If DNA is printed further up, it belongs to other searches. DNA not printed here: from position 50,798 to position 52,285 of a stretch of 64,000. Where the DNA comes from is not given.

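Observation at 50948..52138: Pseudo-ATPase: secretion-ATPase paralogue with Walker A replaced by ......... and the His box lost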

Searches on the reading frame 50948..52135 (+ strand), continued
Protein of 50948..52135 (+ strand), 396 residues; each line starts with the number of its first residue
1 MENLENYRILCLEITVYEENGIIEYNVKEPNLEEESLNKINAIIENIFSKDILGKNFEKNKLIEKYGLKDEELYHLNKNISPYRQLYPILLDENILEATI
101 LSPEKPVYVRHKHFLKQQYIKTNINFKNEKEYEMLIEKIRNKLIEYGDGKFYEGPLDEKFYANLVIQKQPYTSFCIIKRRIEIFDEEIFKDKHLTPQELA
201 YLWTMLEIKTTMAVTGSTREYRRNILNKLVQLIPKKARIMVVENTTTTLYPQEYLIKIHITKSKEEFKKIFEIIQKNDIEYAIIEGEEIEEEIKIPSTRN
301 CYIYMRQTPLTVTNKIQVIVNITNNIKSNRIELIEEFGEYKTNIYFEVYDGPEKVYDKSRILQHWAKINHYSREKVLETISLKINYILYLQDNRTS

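Call 36: fold_search(model_id=the predicted structure, library=pdb)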
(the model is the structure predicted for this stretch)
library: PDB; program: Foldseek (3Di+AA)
matches with E <= 10: 1296; with E <= 0.001: 85
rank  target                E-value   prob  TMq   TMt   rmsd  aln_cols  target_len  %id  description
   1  4ii7_D                1.3e-20  1.00  0.71  0.58   5.5       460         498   15  Archaellum Assembly ATPase FlaI (released 2013-03-06)
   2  4ii7_C                3.6e-20  1.00  0.72  0.58   5.4       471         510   17  Archaellum Assembly ATPase FlaI (released 2013-03-06)
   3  2oap_1                3.4e-19  1.00  0.70  0.58   5.9       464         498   16  Crystal structure of the archaeal secretion ATPase GspE in complex with AMP-PNP (released 2007-02-13)
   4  2oap_2                5.1e-19  1.00  0.73  0.59   5.9       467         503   15  Crystal structure of the archaeal secretion ATPase GspE in complex with AMP-PNP (released 2007-02-13)
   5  4ihq_A                5.4e-19  1.00  0.72  0.58   5.4       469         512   17  Archaellum Assembly ATPase FlaI bound to ADP (released 2013-03-06)
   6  4ii7_A                6.8e-19  1.00  0.74  0.60   5.4       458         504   17  Archaellum Assembly ATPase FlaI (released 2013-03-06)
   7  4ihq_C                2.3e-18  1.00  0.69  0.55   5.9       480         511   18  Archaellum Assembly ATPase FlaI bound to ADP (released 2013-03-06)
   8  4ii7_B                2.8e-18  1.00  0.72  0.58   5.2       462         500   16  Archaellum Assembly ATPase FlaI (released 2013-03-06)
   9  8rkd_A                2.4e-13  1.00  0.51  0.49   9.9       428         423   10  TadA/CpaF with AMPPNP (released 2024-08-14)
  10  8rjf_A                1.4e-12  1.00  0.50  0.48  10.1       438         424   10  TadA/CpaF with ADP (released 2024-08-14)
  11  9e24_A                1.5e-12  1.00  0.53  0.51   8.7       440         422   12  Closed structure of CpaF without nucleotides (Apo dataset) (released 2025-04-23)
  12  8rkd_B                4.0e-11  1.00  0.45  0.44   7.0       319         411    9  TadA/CpaF with AMPPNP (released 2024-08-14)
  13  2gza_B                7.3e-09  1.00  0.24  0.28  14.8       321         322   13  Crystal structure of the VirB11 ATPase from the Brucella Suis type IV secretion system in complex with sulphate (released 2006-07-11)
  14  1g6o_A                8.7e-09  1.00  0.43  0.51   8.1       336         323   14  CRYSTAL STRUCTURE OF THE HELICOBACTER PYLORI ATPASE, HP0525, IN COMPLEX WITH ADP (released 2001-01-24)
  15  2gza_A                1.0e-08  1.00  0.26  0.32  15.7       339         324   13  Crystal structure of the VirB11 ATPase from the Brucella Suis type IV secretion system in complex with sulphate (released 2006-07-11)
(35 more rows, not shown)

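Call 38: list_cluster_members(proteins=[P0011, P0012, P0013, P0014, P0015, P0026, P0147, P0039, P0098, P0102])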
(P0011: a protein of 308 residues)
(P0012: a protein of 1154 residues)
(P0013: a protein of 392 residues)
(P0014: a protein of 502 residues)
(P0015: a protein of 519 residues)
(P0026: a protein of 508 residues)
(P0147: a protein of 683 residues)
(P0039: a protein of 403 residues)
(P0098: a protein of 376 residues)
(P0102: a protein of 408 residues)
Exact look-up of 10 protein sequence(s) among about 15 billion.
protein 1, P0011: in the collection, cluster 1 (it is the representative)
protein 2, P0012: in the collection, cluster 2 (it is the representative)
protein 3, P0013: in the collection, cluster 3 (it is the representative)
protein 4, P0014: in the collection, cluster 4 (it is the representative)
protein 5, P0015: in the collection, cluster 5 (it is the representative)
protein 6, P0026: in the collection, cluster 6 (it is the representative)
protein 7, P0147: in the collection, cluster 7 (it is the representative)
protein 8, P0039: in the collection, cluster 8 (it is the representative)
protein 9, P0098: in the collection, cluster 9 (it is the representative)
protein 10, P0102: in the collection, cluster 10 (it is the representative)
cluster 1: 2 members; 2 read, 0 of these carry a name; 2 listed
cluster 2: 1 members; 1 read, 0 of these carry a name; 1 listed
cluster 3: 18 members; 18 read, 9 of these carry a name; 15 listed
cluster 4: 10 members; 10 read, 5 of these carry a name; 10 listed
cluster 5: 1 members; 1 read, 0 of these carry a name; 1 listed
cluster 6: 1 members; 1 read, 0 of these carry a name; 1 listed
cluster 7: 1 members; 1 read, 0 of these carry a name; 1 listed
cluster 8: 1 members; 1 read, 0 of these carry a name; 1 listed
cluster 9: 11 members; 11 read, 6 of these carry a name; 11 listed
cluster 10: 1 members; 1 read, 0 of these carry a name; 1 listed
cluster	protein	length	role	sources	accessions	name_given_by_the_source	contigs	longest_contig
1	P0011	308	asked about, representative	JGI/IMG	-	-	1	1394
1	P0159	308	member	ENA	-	-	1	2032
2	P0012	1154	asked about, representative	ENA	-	-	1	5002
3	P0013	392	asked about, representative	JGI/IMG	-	hypothetical protein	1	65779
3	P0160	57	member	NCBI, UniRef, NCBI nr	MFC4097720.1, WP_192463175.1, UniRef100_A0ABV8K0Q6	hypothetical protein [Euzebyella saccharophila] | Uncharacterized protein n=1 Tax=Euzebyella saccharophila TaxID=679664 ...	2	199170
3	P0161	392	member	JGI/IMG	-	hypothetical protein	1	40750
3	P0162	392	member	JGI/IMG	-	hypothetical protein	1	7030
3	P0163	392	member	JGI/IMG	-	hypothetical protein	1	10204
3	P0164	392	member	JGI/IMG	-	hypothetical protein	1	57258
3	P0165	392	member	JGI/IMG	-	hypothetical protein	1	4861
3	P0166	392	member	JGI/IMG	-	hypothetical protein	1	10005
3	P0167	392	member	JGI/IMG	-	hypothetical protein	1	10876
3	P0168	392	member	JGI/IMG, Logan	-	-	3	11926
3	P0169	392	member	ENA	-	-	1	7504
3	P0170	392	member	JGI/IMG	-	-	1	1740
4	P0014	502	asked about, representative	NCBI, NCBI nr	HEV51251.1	MAG TPA: ATP-binding cassette domain-containing protein [Thermoprotei archaeon] | ATP-binding cassette domain-containing protein [Thermoprotei archaeon]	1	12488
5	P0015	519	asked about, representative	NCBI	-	-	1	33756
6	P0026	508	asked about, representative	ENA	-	-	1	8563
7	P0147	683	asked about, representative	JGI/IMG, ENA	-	-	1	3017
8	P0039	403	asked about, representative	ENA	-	-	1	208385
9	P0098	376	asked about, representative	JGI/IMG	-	hypothetical protein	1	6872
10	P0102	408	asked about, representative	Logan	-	-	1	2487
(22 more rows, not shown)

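Call 39: find_encoding_contigs(protein=P0013, flank=8000, max_places=2)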
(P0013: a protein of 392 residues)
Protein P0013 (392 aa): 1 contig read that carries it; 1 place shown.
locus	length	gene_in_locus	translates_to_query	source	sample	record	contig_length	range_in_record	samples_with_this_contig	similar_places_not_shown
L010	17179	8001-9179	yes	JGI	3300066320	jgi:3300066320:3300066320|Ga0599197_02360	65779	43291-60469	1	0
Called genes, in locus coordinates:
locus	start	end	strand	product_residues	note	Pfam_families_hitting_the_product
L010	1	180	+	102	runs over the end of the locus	-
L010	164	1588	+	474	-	PF16795:Phage_integr_3 (faint), PF00589:Phage_integrase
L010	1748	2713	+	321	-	PF08271:Zn_Ribbon_TF (weak)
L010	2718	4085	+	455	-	-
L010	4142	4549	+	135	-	-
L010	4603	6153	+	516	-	PF00437:T2SSE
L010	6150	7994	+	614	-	PF00482:T2SSF (weak)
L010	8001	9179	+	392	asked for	PF00437:T2SSE (weak)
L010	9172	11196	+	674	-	-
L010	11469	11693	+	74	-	-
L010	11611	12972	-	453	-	PF01385:OrfB_IS605, PF07282:Cas12f1-like_TNB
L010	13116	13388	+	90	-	-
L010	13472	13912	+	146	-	-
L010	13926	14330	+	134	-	-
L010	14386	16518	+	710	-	PF13385:Laminin_G_3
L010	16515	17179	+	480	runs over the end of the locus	PF13385:Laminin_G_3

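Call 42: find_encoding_contigs(protein=P0098, flank=8000, max_places=2)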
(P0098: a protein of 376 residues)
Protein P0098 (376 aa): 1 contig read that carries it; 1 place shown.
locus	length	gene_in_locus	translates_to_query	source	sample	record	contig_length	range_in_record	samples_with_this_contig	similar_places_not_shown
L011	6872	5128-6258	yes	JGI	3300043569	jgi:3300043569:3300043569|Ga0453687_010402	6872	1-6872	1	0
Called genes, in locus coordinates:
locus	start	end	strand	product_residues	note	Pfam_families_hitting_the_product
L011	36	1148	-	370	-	PF00004:AAA (faint), PF22703:Cdc6_lid, PF09079:WHD_Cdc6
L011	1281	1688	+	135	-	-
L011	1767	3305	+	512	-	PF00437:T2SSE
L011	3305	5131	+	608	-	PF00482:T2SSF (weak)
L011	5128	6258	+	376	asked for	PF00437:T2SSE (faint)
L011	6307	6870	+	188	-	?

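Call 50: find_homologous_proteins(query=A4, max_evalue=1e-12)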
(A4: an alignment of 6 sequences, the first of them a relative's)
Query A4 (6 sequences) (392 aa, profile of the alignment): 19 proteins with E <= 1e-12 among 8000 candidates.
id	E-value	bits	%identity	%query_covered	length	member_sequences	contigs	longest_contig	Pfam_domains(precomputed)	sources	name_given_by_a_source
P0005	2.1e-194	664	23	74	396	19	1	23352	-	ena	-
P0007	1.5e-184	632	26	74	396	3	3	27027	-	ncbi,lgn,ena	ncbi:MAG: hypothetical protein ACPLZF_04385 [Nitrososphaeria archaeon]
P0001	1.2e-181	622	22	83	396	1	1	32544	-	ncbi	ncbi:MAG: hypothetical protein QXL89_05720 [Nitrososphaeria archaeon]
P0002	5.8e-181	620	24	78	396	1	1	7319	-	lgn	-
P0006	2.0e-179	615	23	74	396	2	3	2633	-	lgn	-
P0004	2.3e-179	615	23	64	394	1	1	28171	-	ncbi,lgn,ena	-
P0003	6.9e-178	610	23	83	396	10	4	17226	-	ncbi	ncbi:MAG: hypothetical protein QXW80_05475 [Candidatus Micrarchaeia archaeon]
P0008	3.1e-157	542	25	53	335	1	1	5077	-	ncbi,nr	ncbi:MAG: hypothetical protein H5T50_07535 [Nitrososphaeria archaeon]|nr:hypothetical protein [Nitro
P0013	3.8e-139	482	100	100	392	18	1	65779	PF00437.27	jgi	jgi:hypothetical protein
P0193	3.4e-115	403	80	100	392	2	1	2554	PF00437.27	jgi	-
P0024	2.2e-33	134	29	66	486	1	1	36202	PF00437.27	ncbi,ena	-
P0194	4.6e-33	133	33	54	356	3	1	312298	PF00437.27,PF00005.34,PF13555.13,PF27713.1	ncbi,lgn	-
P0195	8.8e-30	122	30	54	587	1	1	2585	PF00437.27,PF27713.1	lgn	-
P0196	1.2e-29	121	29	69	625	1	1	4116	PF23989.1,PF00437.27,PF27713.1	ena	-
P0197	9.0e-26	109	25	72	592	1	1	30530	PF00437.27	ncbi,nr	ncbi:MAG: type II/IV secretion system ATPase subunit [Candidatus Aenigmarchaeota archaeon]|nr:type I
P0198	1.1e-25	108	26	54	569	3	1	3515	PF00437.27,PF27713.1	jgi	-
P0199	8.2e-21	92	30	55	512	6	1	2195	PF00437.27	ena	-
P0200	1.1e-16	79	25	68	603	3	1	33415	PF23989.1,PF00437.27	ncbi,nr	ncbi:MAG: type II/IV secretion system ATPase subunit [Candidatus Aenigmarchaeota archaeon]|nr:type I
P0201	6.9e-13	66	30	45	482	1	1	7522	PF00437.27,PF27713.1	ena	-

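Call 53: find_related_loci(query=A2, collection=genome_contigs, flank=7000)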
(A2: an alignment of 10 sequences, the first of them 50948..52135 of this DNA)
Query A2 (396 aa) in genome_contigs; peptide patterns used: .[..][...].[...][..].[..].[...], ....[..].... (x = any residue, [..] = any of these).
28 stretches matched a pattern; 5 encode a relative of the query (tblastn E <= 1e-3); 5 distinct loci.
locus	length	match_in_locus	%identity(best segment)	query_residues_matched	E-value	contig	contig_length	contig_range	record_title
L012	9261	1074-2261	83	1-396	0e+0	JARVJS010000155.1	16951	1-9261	MAG: Nitrososphaeria archaeon isolate DRTY7.bin_36 NODE_584_length_16951_cov_9.69751, whole genome shotgun sequence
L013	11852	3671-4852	83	1-396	0e+0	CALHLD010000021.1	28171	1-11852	MAG: uncultured archaeon isolate S1_Bin_METABAT__236_1 genome assembly, contig: c_000000112645, whole genome shotgun seq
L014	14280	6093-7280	74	1-396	0e+0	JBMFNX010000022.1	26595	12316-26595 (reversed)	MAG: Nitrososphaeria archaeon isolate KM4338-22 NODE_22_length_26595_cov_11.308394, whole genome shotgun sequence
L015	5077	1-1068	73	39-394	0e+0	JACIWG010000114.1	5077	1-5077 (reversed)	MAG: Nitrososphaeria archaeon isolate MAG-19 Nitrososphaeria_E3_bin12_Scaffold_115, whole genome shotgun sequence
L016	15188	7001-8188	39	2-393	1e-100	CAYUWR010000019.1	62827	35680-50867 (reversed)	MAG TPA_asm: uncultured Nitrososphaeria archaeon isolate SRP231805_co4_125 genome assembly, contig: k141_397125, whole g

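Call 68: search_protein_families(library=pfam, proteins=[P0013, P0098, L010:9172-11193:+, L010:2718-4082:+], max_evalue=0.01)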
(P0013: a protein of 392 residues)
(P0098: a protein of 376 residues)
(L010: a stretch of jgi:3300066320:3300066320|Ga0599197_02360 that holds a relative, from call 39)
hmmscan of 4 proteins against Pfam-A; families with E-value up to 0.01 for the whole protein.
P0013 (392 aa): 1 family
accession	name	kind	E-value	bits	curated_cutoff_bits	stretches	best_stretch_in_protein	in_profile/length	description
PF00437.27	T2SSE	-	7.2e-07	28.6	24.9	1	206-281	121-197/370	Type II/IV secretion system protein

P0098 (376 aa): 2 families
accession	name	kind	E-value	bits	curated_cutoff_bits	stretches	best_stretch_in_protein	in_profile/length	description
PF00437.27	T2SSE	-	2.5e-05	23.6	24.9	1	204-274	118-192/370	Type II/IV secretion system protein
PF12775.13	AAA_7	-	0.00014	21.9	25.8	1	214-270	20-76/181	P-loop containing dynein motor region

L010:9172-11193:+ (674 aa): 0 families

L010:2718-4082:+ (455 aa): 1 family
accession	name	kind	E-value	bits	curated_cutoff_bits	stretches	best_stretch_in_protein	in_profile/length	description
PF14353.12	CpXC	-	0.00053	20.4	25.4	1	362-426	23-85/121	CpXC protein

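Call 69: predict_structure(alignment_id=A6)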
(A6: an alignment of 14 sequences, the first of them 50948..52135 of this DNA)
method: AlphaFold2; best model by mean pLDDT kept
length: 396 residues; sequences in the alignment: 14
mean_pLDDT: 68.7   pTM: 0.57
mean pLDDT of the five models: 68.7, 58.7, 57.5, 51.2, 47.0
residues with pLDDT >= 90: 28; 70-90: 167; 50-70: 147; < 50: 54
segments of 3 or more residues with pLDDT < 50: 49-56, 82-92, 105-123, 169-171, 183-185, 326-328
pLDDT, mean of each block of 10 residues (from residue 1): 67 71 62 80 59 47 72 66 46 56 49 38 60 76 58 59 59 62 50 75 87 85 80 76 66 71 72 81 75 76 87 88 62 89 81 85 81 68 69 50
secondary structure, 60 per line:
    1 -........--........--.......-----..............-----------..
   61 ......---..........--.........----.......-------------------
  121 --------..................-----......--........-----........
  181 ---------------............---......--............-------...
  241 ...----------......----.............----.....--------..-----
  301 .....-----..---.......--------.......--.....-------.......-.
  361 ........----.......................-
elements in order: E2-9 E12-19 E22-28 H34-47 H59-66 H70-79 H82-90 E95-101 H129-146 E152-157 E160-167 E173-180 H196-207 E211-216 H219-230 E238-243 E254-259 H264-276 E281-285 E301-305 E316-322 E331-337 E340-344 H352-358 H360-368 H373-395

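Call 71: fold_search(model_id=the predicted structure, library=pdb)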
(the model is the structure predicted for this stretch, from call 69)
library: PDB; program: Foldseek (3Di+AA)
matches with E <= 10: 1256; with E <= 0.001: 80
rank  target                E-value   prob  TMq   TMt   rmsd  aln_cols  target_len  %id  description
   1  2oap_1                2.2e-15  1.00  0.36  0.30  24.2       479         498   15  Crystal structure of the archaeal secretion ATPase GspE in complex with AMP-PNP (released 2007-02-13)
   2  4ihq_A                4.0e-15  1.00  0.40  0.32  23.1       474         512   17  Archaellum Assembly ATPase FlaI bound to ADP (released 2013-03-06)
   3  4ii7_C                4.0e-15  1.00  0.40  0.32  23.5       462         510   17  Archaellum Assembly ATPase FlaI (released 2013-03-06)
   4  4ii7_D                6.0e-15  1.00  0.41  0.33  22.9       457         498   17  Archaellum Assembly ATPase FlaI (released 2013-03-06)
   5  2oap_2                8.1e-15  1.00  0.43  0.34  23.9       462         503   16  Crystal structure of the archaeal secretion ATPase GspE in complex with AMP-PNP (released 2007-02-13)
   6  4ihq_C                3.4e-14  1.00  0.41  0.33  23.8       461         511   17  Archaellum Assembly ATPase FlaI bound to ADP (released 2013-03-06)
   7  4ii7_B                8.8e-14  1.00  0.38  0.31  22.8       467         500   18  Archaellum Assembly ATPase FlaI (released 2013-03-06)
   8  4ii7_A                1.4e-13  1.00  0.40  0.32  23.7       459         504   17  Archaellum Assembly ATPase FlaI (released 2013-03-06)
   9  8rjf_A                7.8e-11  1.00  0.34  0.32  22.6       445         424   10  TadA/CpaF with ADP (released 2024-08-14)
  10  9e24_A                1.1e-10  1.00  0.33  0.31  22.6       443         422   11  Closed structure of CpaF without nucleotides (Apo dataset) (released 2025-04-23)
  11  8rkd_A                1.5e-10  1.00  0.32  0.30  21.6       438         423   11  TadA/CpaF with AMPPNP (released 2024-08-14)
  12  8rkd_B                2.3e-09  1.00  0.30  0.29  22.7       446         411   10  TadA/CpaF with AMPPNP (released 2024-08-14)
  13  3jc8_Ba               1.9e-07  1.00  0.30  0.27  22.0       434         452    9  Architectural model of the type IVa pilus machine in a piliated state (released 2016-03-16)
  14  2pt7_B                3.5e-07  1.00  0.30  0.37  19.9       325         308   12  Crystal structure of Cag VirB11 (HP0525) and an inhibitory protein (HP1451) (released 2007-11-13)
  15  5f4h_B                5.3e-07  1.00  0.27  0.25  19.6       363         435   10  Archael RuvB-like Holiday junction helicase (released 2016-12-21)
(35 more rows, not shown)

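Call 75: find_related_loci(query=A2, collection=metagenome_contigs, flank=3000)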
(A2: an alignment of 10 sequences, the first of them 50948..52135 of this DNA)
Query A2 (396 aa) in metagenome_contigs; peptide patterns used: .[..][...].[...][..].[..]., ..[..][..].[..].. (x = any residue, [..] = any of these).
220 stretches matched a pattern; 3 encode a relative of the query (tblastn E <= 1e-3); 3 distinct loci.
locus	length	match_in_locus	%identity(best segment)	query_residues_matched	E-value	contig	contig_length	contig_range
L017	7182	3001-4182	75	1-394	0e+0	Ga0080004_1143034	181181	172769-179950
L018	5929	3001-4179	75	1-393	0e+0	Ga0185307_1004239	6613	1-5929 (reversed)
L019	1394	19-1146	41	23-394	5e-107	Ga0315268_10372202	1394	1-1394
